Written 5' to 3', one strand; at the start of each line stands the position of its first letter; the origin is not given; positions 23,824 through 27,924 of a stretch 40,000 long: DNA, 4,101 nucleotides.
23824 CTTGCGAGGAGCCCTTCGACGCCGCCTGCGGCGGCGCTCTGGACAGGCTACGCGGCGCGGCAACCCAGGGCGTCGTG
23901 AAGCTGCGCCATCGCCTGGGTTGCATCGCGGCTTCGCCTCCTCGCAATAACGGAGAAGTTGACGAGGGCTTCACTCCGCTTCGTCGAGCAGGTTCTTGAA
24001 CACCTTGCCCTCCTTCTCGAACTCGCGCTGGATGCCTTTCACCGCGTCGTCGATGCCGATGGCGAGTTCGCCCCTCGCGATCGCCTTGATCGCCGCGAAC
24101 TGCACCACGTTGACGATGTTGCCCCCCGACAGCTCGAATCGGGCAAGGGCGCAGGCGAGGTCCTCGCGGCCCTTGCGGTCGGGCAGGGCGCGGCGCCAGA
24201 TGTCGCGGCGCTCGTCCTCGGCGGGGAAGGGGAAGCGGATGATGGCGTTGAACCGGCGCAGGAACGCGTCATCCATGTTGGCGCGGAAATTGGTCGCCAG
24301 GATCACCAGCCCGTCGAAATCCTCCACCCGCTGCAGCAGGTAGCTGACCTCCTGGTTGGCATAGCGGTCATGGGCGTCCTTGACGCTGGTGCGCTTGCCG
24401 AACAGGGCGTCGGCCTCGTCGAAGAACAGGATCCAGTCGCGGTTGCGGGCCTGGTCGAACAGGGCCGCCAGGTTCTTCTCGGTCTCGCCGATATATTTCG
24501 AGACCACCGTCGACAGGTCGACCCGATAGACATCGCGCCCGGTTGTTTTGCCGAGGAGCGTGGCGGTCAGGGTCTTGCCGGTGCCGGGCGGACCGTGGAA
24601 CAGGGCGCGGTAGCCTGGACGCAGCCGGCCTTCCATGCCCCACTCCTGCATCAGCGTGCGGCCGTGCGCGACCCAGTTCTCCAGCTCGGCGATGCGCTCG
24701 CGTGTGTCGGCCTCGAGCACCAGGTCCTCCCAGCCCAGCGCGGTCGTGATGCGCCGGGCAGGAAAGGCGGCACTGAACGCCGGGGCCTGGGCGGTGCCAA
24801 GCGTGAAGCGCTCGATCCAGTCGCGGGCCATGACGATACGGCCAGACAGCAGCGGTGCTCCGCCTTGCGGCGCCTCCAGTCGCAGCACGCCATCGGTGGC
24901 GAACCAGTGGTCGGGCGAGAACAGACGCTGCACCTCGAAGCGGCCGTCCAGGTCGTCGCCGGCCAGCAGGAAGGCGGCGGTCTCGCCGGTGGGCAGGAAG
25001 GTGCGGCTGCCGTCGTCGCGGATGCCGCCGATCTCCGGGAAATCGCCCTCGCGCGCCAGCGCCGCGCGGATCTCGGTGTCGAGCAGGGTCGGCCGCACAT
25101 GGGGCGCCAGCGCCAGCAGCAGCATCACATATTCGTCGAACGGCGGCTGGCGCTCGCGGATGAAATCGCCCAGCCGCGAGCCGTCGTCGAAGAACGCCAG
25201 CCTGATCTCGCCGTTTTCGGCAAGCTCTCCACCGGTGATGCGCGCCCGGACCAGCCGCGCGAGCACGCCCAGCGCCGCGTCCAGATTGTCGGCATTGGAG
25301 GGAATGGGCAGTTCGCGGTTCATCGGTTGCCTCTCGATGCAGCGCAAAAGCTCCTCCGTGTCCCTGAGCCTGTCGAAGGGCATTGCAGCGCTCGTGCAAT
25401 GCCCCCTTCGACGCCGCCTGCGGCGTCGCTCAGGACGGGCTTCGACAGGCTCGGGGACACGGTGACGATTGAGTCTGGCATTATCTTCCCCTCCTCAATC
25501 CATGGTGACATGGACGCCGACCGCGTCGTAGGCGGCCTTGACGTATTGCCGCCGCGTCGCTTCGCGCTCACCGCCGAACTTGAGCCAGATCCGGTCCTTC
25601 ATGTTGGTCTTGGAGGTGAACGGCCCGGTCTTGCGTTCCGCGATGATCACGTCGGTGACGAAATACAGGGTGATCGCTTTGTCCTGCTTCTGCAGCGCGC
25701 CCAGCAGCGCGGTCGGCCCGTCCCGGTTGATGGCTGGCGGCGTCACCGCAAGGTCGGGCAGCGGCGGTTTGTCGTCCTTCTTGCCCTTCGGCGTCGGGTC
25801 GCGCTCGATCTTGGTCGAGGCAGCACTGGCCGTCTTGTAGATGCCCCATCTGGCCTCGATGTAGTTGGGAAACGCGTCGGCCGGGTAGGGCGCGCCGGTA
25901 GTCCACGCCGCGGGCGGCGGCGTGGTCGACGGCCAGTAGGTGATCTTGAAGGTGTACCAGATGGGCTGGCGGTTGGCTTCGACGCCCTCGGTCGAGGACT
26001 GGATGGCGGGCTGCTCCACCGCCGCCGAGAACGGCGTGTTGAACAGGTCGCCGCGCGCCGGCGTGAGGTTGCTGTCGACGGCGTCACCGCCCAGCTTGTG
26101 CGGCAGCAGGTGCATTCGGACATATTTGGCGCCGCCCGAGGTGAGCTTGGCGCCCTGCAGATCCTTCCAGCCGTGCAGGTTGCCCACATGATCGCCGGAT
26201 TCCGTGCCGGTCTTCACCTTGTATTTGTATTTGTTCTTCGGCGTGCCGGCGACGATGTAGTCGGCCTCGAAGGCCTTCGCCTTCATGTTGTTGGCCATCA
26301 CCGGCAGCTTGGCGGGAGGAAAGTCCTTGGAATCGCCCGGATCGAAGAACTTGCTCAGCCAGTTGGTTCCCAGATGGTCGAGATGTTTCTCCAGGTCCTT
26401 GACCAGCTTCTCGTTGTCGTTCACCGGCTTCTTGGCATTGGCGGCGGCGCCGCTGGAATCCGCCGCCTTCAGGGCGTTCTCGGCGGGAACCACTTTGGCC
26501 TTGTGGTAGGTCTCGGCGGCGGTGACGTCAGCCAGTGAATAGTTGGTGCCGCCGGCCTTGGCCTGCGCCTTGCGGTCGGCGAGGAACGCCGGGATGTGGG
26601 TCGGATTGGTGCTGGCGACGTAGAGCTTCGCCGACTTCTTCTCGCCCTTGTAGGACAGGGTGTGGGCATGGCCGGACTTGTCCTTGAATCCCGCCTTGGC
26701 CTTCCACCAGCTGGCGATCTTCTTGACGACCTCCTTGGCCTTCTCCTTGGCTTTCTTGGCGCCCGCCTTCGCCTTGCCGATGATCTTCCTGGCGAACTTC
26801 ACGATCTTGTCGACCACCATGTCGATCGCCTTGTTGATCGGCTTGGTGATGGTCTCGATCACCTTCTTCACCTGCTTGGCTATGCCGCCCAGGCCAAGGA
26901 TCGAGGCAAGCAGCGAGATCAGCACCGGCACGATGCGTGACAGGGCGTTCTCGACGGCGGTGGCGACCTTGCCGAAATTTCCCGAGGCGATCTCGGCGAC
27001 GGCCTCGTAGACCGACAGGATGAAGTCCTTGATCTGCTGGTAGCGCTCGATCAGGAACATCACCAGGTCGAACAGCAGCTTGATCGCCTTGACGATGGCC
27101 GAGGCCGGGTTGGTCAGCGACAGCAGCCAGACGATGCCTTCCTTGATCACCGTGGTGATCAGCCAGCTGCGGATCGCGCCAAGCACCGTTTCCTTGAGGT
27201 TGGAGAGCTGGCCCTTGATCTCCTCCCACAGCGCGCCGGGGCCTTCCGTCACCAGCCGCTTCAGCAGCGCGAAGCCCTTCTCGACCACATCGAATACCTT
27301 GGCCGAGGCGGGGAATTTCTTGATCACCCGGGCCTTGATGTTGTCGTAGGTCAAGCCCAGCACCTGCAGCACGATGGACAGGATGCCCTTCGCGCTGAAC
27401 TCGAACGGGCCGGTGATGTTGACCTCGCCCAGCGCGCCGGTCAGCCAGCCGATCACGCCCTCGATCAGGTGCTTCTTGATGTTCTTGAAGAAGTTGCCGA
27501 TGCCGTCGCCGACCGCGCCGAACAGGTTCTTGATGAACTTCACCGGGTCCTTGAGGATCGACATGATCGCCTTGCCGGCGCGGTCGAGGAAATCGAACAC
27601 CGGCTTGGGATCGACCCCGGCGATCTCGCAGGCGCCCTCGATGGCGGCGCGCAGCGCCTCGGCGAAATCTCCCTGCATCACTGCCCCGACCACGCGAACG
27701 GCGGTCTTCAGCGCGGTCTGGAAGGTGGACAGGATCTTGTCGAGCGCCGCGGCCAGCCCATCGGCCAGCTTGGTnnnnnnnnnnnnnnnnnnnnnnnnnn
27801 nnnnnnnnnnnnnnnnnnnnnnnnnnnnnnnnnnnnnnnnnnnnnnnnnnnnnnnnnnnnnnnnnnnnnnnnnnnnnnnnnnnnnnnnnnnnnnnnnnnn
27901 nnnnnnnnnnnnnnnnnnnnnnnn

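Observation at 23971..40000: Distal half of an extracellular contractile injection system (eCIS, phage-tail-like particle) locus embedded among housekeeping genes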

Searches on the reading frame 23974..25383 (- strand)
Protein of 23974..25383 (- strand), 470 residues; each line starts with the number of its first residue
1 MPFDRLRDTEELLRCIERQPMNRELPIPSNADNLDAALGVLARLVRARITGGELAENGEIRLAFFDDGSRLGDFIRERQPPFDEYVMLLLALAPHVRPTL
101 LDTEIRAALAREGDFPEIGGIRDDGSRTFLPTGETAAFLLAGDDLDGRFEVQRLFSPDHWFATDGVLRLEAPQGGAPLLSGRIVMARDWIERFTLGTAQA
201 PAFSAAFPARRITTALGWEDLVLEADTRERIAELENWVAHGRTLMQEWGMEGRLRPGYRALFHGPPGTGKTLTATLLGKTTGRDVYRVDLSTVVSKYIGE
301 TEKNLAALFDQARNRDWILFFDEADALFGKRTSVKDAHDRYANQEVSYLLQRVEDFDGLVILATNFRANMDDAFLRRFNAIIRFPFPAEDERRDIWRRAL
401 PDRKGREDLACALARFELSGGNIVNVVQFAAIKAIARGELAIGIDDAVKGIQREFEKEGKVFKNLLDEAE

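Call 5: search_protein_families(library=pfam, proteins=[window:23974-25383:-], max_evalue=0.01)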
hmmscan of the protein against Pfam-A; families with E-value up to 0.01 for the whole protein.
window:23974-25383:- (470 aa): 4 families
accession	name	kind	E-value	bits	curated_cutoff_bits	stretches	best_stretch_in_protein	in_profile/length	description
PF00004.35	AAA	-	4.9e-28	98.6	21.2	1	261-385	2-130/131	ATPase family associated with various cellular activities (AAA)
PF05496.18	RuvB_N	-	0.0045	17.2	27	1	260-326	36-95/159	Holliday junction DNA helicase RuvB P-loop domain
PF13481.12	AAA_25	-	0.005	16.9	27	0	234-278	11-54/195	AAA domain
PF13401.12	AAA_22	-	0.0073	17.1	27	0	261-291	9-42/130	AAA domain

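Call 17: search_solved_structures(query=window:23974-25383:-, max_evalue=0.001)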
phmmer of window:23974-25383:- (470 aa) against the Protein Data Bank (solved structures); distinct sequences matched with E-value up to 0.001: 266 (the best 60 are shown).
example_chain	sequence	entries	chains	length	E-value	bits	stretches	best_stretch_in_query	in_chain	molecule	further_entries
6oaa_B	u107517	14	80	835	9.3e-35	123.4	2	217-438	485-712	Cell division control protein 48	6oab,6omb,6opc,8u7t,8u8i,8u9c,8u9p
8dar_A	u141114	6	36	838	9.4e-35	123.4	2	217-438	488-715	Cell division control protein 48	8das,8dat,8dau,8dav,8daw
6oa9_A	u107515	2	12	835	2.4e-34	122.1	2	217-438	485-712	Cell division control protein 48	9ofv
9m4n_A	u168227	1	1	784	2.5e-32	115.4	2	238-435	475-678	Cell division control protein 48 homolog A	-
9m3v_A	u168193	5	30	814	2.8e-32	115.2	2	238-435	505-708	Cell division control protein 48 homolog A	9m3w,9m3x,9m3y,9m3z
6chs_H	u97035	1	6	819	4.7e-32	114.5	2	254-382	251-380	Putative cell division control protein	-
7wub_D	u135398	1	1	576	3.6e-31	111.6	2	255-383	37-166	Transitional endoplasmic reticulum ATPase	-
7wub_C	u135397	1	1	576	3.7e-31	111.5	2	255-383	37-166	Transitional endoplasmic reticulum ATPase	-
9ox9_A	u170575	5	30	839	4e-31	111.5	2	254-383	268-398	vesicle-fusing ATPase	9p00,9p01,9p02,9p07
6mck_A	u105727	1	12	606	4.7e-31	111.2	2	255-383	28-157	Transitional endoplasmic reticulum ATPase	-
8rs9_A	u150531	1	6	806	5.9e-31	110.9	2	255-383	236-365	Transitional endoplasmic reticulum ATPase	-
7rlb_A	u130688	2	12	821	6.2e-31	110.8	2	254-383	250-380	Transitional endoplasmic reticulum ATPase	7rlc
8r0e_A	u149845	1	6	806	8e-31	110.4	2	255-383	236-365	Transitional endoplasmic reticulum ATPase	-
8pqx_A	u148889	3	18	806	8e-31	110.4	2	255-383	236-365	Transitional endoplasmic reticulum ATPase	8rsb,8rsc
7rlj_A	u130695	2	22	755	8.9e-31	110.3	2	255-383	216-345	Transitional endoplasmic reticulum ATPase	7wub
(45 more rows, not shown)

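Call 30: search_protein_families(library=phrogs, proteins=[window:23974-25383:-], max_evalue=0.1)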
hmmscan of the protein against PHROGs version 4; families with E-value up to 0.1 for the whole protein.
window:23974-25383:- (470 aa): 16 families
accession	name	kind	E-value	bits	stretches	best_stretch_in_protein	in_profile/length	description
phrog_3757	-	unknown function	1.2e-59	203.6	1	214-456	88-329/367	-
phrog_10401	-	other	5.2e-53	181.7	1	231-405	435-605/667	ATPase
phrog_9172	-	unknown function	5.2e-27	95.8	1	249-406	101-264/509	-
phrog_29662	-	other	2.6e-13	50.6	1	250-397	343-483/548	ATP-dependent protease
phrog_30773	-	unknown function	6.9e-13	48.8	1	260-448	199-398/666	-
phrog_8638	-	unknown function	1.1e-10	41.8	1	260-444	308-503/568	-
phrog_7485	-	unknown function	3e-10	40.6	1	259-394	229-369/430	-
phrog_4339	-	unknown function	3e-09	37.5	1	253-356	303-394/552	-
phrog_168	-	DNA, RNA and nucleotide metabolism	3.5e-09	37.8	1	258-398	43-172/314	clamp loader of DNA polymerase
phrog_249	-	moron, auxiliary metabolic gene and host takeover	3.1e-06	27.8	1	254-326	124-204/380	porphyrin biosynthesis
phrog_4871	-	other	6.1e-05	22.6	1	284-338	250-307/764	ATP-dependent protease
phrog_11838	-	DNA, RNA and nucleotide metabolism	0.00052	20.3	1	258-331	41-114/420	clamp loader of DNA polymerase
phrog_1979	-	unknown function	0.012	15.8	1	255-332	122-210/380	-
phrog_7998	-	unknown function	0.018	15.2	0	283-328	84-131/339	-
phrog_2107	-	other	0.019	15.7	1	259-318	5-60/201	thymidylate kinase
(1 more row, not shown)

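Call 40: search_protein_families(library=ncbifam, proteins=[window:23974-25383:-], max_evalue=1)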
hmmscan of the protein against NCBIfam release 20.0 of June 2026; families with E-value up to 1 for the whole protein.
window:23974-25383:- (470 aa): 24 families
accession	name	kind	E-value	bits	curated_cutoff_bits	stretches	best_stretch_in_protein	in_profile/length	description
NF042959.1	IteA_antiphage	equivalog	7e-28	97.8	510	1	219-443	92-313/367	anti-phage ATPase IteA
NF003069.1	PRK03992.1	subfamily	4.8e-24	85.2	500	1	258-453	166-371/379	proteasome-activating nucleotidase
TIGR01242.2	TIGR01242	subfamily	2.6e-23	82.6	500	1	256-457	147-358/362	proteasome-activating nucleotidase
TIGR01243.1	CDC48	subfamily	2.4e-21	75.8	802.65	1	218-463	452-700/733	CDC48 family AAA ATPase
NF041006.2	cell_div_CdvC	equivalog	2.6e-21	75.9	650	1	261-396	138-282/370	cell division protein CdvC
NF047747.1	PrtsmActNtasePan2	equivalog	1.5e-19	70.5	700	1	256-440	184-378/397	proteasome-activating nucleotidase Pan2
NF047748.1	PrtsmActNtasePan1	equivalog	2.5e-19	69.6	750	1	259-445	184-380/405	proteasome-activating nucleotidase Pan1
TIGR03922.1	T7SS_EccA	equivalog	3.8e-14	52.2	466.65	1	259-391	314-455/557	type VII secretion AAA-ATPase EccA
TIGR01241.2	FtsH_fam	equivalog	8.5e-14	51.2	600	1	260-453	198-401/598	ATP-dependent zinc metalloprotease FtsH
TIGR03689.1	pup_AAA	equivalog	1.1e-11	44.1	504.75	1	253-402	212-380/512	proteasome ATPase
NF008004.0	PRK10733.1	equivalog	1.9e-10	39.4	1008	1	226-439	159-376/644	ATP-dependent zinc metalloprotease FtsH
TIGR02881.1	spore_V_K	equivalog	1.8e-05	23.9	422.95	1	256-376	41-160/261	stage V sporulation protein K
TIGR02880.1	cbbX_cfxQ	equivalog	0.00026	20.3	459.25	1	255-374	56-176/284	CbbX protein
NF003229.0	PRK04195.1-5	equivalog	0.00029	19.7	280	1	235-330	30-118/413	replication factor C large subunit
NF000868.0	PRK00080.1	equivalog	0.0038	16.2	282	1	259-325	53-112/330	Holliday junction branch migration DNA helicase RuvB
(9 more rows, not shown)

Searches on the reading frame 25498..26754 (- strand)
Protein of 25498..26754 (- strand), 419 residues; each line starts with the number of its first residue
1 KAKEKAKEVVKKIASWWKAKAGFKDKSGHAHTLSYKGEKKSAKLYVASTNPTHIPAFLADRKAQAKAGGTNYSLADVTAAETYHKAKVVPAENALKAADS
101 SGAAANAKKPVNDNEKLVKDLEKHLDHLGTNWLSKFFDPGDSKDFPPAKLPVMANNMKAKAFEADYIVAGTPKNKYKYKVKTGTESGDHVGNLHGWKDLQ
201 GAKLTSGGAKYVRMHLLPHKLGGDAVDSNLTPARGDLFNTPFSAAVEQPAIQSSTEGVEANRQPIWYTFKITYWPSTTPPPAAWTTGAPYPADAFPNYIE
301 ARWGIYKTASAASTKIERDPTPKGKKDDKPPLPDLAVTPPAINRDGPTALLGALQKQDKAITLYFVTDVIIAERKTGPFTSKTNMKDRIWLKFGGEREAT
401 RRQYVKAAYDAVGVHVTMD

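Call 29: search_protein_families(library=pfam, proteins=[window:25498-26754:-], max_evalue=5)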
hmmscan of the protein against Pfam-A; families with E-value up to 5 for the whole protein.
seq(419 aa): 3 families
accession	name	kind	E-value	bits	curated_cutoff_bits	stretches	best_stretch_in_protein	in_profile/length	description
PF23050.1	KH_N4BP1_1st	-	0.095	13.2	27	1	351-406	10-61/65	N4BP1, first type I KH-domain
PF13930.12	Endonuclea_NS_2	-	0.13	13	27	1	205-250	50-94/132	DNA/RNA non-specific endonuclease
PF22775.2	GA_3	-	0.42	11.6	27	1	80-116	7-43/100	GA-like domain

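Call 32: find_homologous_proteins(query=window:25498-26754:-, max_evalue=0.001)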
Query window:25498-26754:- (419 aa): 6 proteins with E <= 0.001 among 6419 candidates.
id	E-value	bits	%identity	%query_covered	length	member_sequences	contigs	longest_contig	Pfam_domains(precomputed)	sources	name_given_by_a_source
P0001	2.9e-181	621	68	97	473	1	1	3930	-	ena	-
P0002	3.8e-171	588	67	95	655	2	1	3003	-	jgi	jgi:hypothetical protein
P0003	1.4e-72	263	45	79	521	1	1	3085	-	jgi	jgi:hypothetical protein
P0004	1.8e-70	256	89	32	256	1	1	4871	PF00144.30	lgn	-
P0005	2.8e-43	167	46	56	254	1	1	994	-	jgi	jgi:hypothetical protein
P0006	9.2e-15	73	36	50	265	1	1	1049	-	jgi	jgi:hypothetical protein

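Call 40: search_protein_families(library=ncbifam, proteins=[window:25498-26754:-], max_evalue=1)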
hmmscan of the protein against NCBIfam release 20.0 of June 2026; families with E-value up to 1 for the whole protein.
window:25498-26754:- (419 aa): 0 families

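Call 66: predict_structure(alignment_id=A4)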
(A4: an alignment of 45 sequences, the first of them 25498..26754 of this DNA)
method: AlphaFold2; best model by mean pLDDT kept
length: 419 residues; sequences in the alignment: 45
mean_pLDDT: 88.8   pTM: 0.61
mean pLDDT of the five models: 88.8, 87.0, 84.2, 83.1, 82.4
residues with pLDDT >= 90: 238; 70-90: 159; 50-70: 22; < 50: 0
segments of 3 or more residues with pLDDT < 50: none
pLDDT, mean of each block of 10 residues (from residue 1): 78 85 86 89 82 91 89 95 97 90 80 87 95 83 77 90 94 83 90 89 75 96 96 92 97 94 96 96 82 97 88 78 97 80 82 89 94 92 95 83 95 87
secondary structure, 60 per line:
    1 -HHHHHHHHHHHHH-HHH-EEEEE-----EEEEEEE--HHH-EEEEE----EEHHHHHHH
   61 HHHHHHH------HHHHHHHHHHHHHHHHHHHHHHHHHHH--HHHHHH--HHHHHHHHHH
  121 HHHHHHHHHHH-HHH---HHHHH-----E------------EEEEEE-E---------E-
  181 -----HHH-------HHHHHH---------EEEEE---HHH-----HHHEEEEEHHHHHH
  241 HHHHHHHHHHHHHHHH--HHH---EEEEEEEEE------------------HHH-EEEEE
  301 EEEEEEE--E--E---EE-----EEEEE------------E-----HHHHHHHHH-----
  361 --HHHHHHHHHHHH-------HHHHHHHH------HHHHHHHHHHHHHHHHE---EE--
elements in order: H2-14 E20-24 E30-36 E43-47 H54-67 H74-100 H103-108 H111-131 H139-143 E162-167 H196-201 E211-215 E230-234 H235-256 E265-273 E296-307 E324-328 H347-355 H363-374 H382-389 H396-411

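Call 70: fold_search(model_id=the predicted structure, library=pdb)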
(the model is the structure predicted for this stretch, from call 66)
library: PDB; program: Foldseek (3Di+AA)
matches with E <= 10: 148; with E <= 0.001: 0
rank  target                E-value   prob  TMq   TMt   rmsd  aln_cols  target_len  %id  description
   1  5t3v_B                1.9e-02  0.47  0.19  0.24  20.3       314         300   10  A Novel domain in human EXOG converts apoptotic endonuclease to DNA-repair enzyme (released 2017-05-17)
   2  6iid_C                2.0e-02  0.60  0.22  0.30  19.6       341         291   11  Human EXOG-H140A in complex with RNA-DNA chimeric duplex (released 2019-04-03)
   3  5zkj_B                3.1e-02  0.51  0.23  0.29  20.0       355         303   10  Human EXOG-H140A in complex with RNA/DNA hybrid duplex (released 2019-04-03)
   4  5zki_B                3.1e-02  0.51  0.22  0.29  17.4       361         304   10  Human EXOG-H140A in complex with duplex DNA (released 2019-04-03)
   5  4a1n                  3.3e-02  0.51  0.20  0.28  18.4       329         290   11  Human Mitochondrial endo-exonuclease (released 2012-02-29)
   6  5t5c_A                3.3e-02  0.51  0.16  0.22  18.9       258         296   12  A Novel domain in human EXOG converts apoptotic endonuclease to DNA-repair enzyme (released 2017-05-17)
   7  9fxn_B                4.1e-02  0.63  0.18  0.24  19.1       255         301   13  Human mitochondrial nuclease EXOG (hEXOG) (released 2024-07-31)
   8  5t3v_A                4.1e-02  0.57  0.24  0.31  18.0       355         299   10  A Novel domain in human EXOG converts apoptotic endonuclease to DNA-repair enzyme (released 2017-05-17)
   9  5t4i_B                4.1e-02  0.54  0.22  0.29  16.7       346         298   10  A Novel domain in human EXOG converts apoptotic endonuclease to DNA-repair enzyme (released 2017-05-17)
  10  7r6v_D                4.4e-02  0.47  0.22  0.30  18.4       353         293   11  Human EXOG complexed with dRP-containing DNA (released 2022-08-24)
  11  5zkj_A                5.8e-02  0.35  0.20  0.27  18.6       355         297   12  Human EXOG-H140A in complex with RNA/DNA hybrid duplex (released 2019-04-03)
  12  6nju_A                6.8e-02  0.57  0.22  0.35  10.7       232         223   11  Mouse endonuclease G mutant H97A bound to A-DNA (released 2020-01-08)
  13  9fxn_A                6.8e-02  0.47  0.18  0.24  18.1       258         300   12  Human mitochondrial nuclease EXOG (hEXOG) (released 2024-07-31)
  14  6m3t_A                7.2e-02  0.57  0.21  0.34  10.5       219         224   10  Crystal structure of the mouse endonuclease EndoG(H138A/C110A), space group P41212 (released 2020-08-12)
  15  6m3f_C                7.2e-02  0.54  0.20  0.35  14.4       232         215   11  Crystal structure of the mouse endonuclease EndoG(H138A/C110A), space group P212121 (released 2020-08-12)
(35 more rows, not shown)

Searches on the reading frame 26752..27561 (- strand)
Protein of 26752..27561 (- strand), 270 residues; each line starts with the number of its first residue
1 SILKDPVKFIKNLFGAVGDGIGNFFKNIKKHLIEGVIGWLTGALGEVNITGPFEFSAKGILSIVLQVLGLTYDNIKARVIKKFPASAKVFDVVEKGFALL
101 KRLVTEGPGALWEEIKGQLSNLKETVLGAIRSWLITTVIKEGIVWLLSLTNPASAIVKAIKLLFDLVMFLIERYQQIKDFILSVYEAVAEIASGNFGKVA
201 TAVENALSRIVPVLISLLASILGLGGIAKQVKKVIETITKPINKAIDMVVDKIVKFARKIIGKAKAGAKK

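Call 92: search_protein_families(library=phrogs, proteins=[window:26752-27561:-], max_evalue=0.01)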
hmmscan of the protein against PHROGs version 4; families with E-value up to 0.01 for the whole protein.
window:26752-27561:- (270 aa): 5 families
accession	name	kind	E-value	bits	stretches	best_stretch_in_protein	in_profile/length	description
phrog_1535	-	tail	9.6e-09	34.9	1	114-251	944-1038/1152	tail length tape measure protein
phrog_17020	-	unknown function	3.1e-06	27.6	1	160-264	101-211/353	-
phrog_305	-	tail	0.0002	21.1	1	9-266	402-652/1001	tail length tape measure protein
phrog_1272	-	tail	0.00045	19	1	7-264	842-1078/1606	tail length tape measure protein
phrog_58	-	tail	0.00051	19.5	1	8-265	654-956/1544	tail length tape measure protein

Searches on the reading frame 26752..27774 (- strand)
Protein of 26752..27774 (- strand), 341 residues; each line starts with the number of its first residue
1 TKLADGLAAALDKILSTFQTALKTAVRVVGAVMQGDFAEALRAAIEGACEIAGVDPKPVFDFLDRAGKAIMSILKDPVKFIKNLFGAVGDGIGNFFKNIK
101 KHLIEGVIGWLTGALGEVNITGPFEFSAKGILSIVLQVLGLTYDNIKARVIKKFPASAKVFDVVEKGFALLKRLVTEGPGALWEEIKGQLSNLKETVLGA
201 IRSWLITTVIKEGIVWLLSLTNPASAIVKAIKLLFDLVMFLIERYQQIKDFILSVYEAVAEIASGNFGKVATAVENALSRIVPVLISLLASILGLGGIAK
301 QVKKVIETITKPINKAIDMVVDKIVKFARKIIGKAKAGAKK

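Call 91: search_dna_similar(query=window:26752-27774:-, collection=phages, mode=protein, max_evalue=0.001, max_rows=15)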
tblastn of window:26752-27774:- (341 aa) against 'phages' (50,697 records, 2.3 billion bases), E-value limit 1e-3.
No match.
